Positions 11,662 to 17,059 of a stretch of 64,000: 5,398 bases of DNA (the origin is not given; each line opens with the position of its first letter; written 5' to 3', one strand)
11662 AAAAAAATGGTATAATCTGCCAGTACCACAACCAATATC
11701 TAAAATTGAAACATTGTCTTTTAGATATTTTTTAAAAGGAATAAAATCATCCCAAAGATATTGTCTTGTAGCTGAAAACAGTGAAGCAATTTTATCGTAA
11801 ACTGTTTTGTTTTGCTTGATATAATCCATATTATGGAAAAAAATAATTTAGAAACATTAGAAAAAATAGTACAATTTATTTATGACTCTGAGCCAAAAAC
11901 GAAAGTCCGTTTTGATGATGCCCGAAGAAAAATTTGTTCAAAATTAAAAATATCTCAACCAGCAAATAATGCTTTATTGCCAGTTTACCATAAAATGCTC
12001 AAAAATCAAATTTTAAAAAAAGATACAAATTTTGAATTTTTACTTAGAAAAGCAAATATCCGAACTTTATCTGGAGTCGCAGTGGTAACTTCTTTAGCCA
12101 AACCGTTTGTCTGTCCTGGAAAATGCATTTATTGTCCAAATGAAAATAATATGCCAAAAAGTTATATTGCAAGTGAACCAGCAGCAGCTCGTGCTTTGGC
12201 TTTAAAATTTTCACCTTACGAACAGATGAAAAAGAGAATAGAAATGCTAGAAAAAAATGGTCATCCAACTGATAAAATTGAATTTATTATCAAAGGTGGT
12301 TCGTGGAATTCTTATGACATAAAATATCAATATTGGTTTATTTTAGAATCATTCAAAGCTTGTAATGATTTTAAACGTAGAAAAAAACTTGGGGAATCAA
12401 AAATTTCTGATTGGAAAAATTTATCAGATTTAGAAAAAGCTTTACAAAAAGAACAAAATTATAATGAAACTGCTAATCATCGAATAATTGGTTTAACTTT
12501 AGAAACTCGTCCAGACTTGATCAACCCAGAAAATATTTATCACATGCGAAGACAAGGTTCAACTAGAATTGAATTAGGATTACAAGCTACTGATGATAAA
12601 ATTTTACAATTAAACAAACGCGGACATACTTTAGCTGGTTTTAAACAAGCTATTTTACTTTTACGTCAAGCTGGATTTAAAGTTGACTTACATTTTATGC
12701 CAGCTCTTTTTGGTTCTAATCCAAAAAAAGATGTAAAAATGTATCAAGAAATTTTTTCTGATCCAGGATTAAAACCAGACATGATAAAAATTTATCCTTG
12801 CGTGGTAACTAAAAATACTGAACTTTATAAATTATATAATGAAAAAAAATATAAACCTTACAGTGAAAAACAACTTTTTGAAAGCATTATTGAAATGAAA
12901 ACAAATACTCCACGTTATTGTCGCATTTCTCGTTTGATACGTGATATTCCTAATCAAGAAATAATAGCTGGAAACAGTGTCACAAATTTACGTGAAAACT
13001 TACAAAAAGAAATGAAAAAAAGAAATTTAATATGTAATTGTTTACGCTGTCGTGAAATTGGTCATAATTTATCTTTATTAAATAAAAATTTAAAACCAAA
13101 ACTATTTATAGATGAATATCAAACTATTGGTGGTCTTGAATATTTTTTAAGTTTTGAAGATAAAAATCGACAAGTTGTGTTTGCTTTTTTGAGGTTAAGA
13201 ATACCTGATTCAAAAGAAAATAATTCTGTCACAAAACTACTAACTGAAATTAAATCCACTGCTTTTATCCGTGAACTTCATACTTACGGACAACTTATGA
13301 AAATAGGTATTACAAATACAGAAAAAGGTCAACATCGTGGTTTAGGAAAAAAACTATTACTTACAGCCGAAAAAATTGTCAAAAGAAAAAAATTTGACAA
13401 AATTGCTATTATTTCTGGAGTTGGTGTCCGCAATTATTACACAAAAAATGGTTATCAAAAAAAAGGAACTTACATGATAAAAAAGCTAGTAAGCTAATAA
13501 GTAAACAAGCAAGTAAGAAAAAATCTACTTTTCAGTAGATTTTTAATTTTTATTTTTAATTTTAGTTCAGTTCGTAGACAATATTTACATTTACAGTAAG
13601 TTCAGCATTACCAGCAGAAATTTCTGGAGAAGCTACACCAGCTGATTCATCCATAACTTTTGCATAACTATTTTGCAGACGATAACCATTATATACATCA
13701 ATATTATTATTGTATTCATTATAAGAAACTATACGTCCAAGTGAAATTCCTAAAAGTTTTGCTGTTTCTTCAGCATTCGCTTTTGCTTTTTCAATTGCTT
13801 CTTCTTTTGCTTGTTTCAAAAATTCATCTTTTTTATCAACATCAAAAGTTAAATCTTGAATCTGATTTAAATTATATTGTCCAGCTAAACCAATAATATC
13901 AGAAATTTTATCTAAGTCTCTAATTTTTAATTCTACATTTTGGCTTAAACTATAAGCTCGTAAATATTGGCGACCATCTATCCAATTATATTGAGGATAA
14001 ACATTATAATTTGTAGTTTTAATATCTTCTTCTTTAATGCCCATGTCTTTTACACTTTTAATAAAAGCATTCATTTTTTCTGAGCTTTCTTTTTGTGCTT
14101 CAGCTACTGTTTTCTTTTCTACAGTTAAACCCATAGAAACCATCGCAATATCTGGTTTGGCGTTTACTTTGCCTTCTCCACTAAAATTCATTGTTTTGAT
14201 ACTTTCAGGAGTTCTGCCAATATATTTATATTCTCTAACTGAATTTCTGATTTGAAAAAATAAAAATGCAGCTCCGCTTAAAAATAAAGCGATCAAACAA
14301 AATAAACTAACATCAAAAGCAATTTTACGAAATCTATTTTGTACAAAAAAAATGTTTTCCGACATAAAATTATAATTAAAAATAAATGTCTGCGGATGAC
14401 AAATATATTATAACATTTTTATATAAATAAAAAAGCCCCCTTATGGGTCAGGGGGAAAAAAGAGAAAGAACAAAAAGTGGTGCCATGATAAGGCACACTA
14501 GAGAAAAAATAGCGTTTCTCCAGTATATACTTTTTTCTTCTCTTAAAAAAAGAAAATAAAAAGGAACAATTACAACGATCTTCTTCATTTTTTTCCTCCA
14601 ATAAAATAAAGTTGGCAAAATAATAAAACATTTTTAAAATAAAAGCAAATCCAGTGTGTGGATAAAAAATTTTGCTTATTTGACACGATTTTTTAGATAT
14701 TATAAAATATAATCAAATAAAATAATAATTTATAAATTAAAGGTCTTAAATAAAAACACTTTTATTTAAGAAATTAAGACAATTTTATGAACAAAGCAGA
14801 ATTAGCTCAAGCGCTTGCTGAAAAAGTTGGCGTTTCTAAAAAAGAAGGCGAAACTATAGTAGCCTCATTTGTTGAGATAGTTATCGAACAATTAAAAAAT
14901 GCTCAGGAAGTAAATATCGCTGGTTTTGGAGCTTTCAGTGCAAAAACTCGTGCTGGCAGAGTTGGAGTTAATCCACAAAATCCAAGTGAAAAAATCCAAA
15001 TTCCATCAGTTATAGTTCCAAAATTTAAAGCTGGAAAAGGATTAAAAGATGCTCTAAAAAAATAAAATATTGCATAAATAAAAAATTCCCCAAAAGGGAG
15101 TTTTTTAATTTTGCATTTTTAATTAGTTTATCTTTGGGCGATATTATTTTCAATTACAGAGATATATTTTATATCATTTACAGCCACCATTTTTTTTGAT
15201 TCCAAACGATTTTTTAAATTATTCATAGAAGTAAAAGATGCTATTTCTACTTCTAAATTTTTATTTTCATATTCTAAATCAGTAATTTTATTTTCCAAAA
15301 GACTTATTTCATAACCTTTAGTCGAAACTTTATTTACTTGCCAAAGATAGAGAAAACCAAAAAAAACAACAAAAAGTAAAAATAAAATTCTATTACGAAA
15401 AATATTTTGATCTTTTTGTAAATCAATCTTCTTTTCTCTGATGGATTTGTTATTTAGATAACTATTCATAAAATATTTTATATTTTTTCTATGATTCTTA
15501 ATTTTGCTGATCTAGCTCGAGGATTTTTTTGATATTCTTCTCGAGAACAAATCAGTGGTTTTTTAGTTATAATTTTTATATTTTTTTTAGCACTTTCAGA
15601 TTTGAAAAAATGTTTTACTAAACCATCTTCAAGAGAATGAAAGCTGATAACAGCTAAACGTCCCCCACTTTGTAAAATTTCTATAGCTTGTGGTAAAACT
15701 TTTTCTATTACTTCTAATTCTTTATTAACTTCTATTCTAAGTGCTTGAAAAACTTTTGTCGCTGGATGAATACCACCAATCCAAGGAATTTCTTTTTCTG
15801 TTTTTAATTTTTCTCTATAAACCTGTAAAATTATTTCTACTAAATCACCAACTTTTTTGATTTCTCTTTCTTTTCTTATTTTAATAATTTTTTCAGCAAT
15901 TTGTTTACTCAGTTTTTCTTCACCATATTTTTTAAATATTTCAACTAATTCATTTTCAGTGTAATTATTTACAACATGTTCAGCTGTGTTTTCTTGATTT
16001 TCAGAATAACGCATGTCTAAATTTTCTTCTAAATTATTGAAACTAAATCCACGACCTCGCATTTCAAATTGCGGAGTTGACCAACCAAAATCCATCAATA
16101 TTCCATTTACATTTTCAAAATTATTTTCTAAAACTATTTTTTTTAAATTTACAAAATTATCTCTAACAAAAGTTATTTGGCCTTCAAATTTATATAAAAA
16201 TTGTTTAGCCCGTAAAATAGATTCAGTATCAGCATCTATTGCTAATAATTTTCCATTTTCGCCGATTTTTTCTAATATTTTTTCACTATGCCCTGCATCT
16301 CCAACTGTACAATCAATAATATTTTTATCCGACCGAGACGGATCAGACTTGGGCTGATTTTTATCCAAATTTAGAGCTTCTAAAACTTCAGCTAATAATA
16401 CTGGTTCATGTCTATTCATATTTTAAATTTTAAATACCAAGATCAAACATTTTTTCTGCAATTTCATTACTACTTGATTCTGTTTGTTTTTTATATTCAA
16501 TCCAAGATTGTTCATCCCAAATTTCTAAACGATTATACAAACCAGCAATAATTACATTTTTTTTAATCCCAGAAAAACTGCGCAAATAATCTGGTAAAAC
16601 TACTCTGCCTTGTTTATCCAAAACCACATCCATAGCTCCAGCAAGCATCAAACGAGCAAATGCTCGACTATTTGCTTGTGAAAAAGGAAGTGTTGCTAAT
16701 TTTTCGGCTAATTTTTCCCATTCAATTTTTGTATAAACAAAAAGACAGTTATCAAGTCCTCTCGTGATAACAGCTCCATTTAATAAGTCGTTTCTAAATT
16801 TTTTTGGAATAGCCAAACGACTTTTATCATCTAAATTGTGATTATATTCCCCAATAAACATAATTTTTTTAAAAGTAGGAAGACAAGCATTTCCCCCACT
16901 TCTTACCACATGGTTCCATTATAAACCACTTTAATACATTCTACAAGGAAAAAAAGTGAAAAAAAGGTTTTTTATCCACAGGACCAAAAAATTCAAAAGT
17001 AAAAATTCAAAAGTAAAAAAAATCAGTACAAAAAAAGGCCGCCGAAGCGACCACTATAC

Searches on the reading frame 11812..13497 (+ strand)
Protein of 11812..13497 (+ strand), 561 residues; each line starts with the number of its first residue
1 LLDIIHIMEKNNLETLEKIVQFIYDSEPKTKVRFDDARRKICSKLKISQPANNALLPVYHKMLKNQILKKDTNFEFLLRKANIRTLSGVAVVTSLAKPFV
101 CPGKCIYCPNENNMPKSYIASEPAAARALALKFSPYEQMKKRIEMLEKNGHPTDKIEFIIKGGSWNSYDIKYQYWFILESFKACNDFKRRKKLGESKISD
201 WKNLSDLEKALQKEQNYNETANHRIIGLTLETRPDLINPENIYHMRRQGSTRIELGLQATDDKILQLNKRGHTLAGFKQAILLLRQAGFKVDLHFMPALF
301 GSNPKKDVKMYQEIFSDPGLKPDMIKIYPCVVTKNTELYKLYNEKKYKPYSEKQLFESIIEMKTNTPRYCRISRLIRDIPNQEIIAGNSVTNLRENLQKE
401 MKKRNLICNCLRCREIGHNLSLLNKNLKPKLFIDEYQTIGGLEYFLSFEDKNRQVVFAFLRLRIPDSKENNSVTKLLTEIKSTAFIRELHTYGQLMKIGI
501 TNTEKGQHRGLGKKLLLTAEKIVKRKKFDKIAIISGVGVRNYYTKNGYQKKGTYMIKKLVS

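Call 9: search_protein_families(library=pfam, proteins=[window:11812-13497:+], max_evalue=0.001)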
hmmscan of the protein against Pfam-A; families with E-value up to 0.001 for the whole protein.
window:11812-13497:+ (561 aa): 2 families
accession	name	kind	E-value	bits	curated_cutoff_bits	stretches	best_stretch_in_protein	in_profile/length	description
PF16199.10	Radical_SAM_C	-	4.7e-22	78.3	31.9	1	322-403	1-85/85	Radical_SAM C-terminal domain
PF04055.27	Radical_SAM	-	9.4e-13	49.1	29.5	1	101-306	7-158/166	Radical SAM superfamily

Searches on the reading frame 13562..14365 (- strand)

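Call 9: search_protein_families(library=pfam, proteins=[window:13562-14365:-], max_evalue=0.001)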
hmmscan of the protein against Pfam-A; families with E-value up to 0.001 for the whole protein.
window:13562-14365:- (267 aa): 1 family
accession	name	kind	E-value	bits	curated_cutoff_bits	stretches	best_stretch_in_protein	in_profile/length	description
PF04402.19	SIMPL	-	2.7e-49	168.6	25.2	1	60-264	2-205/205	Protein of unknown function (DUF541)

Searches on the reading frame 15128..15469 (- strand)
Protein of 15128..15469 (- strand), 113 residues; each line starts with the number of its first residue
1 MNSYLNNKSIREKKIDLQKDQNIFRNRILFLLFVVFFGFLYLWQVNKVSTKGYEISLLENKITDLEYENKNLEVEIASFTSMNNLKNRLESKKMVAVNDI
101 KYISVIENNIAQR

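Call 9: search_protein_families(library=pfam, proteins=[window:15128-15469:-], max_evalue=0.001)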
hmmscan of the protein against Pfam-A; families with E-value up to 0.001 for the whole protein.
window:15128-15469:- (113 aa): 1 family
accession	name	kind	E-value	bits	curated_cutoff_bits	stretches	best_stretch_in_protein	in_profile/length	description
PF19579.4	FtsL_2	-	6.8e-05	23.1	24.6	1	26-94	16-84/100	Bacteriodetes cell division protein (FtsL-like)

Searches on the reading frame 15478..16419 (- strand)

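Call 9: search_protein_families(library=pfam, proteins=[window:15478-16419:-], max_evalue=0.001)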
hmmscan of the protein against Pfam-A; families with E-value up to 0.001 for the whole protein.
window:15478-16419:- (313 aa): 2 families
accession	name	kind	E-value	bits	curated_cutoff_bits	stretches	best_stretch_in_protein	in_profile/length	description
PF01795.25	Methyltransf_5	-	1.2e-99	334.1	27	1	3-313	3-309/309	MraW methylase family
PF13847.12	Methyltransf_31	-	0.00011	22.4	27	0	29-103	2-77/145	Methyltransferase domain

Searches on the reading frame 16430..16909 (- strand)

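Call 9: search_protein_families(library=pfam, proteins=[window:16430-16909:-], max_evalue=0.001)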
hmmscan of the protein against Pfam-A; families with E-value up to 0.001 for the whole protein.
window:16430-16909:- (159 aa): 1 family
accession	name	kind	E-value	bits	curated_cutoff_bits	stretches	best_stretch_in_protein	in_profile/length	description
PF02381.23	MraZ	-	3.6e-39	133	23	2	17-86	1-71/72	MraZ protein, putative antitoxin-like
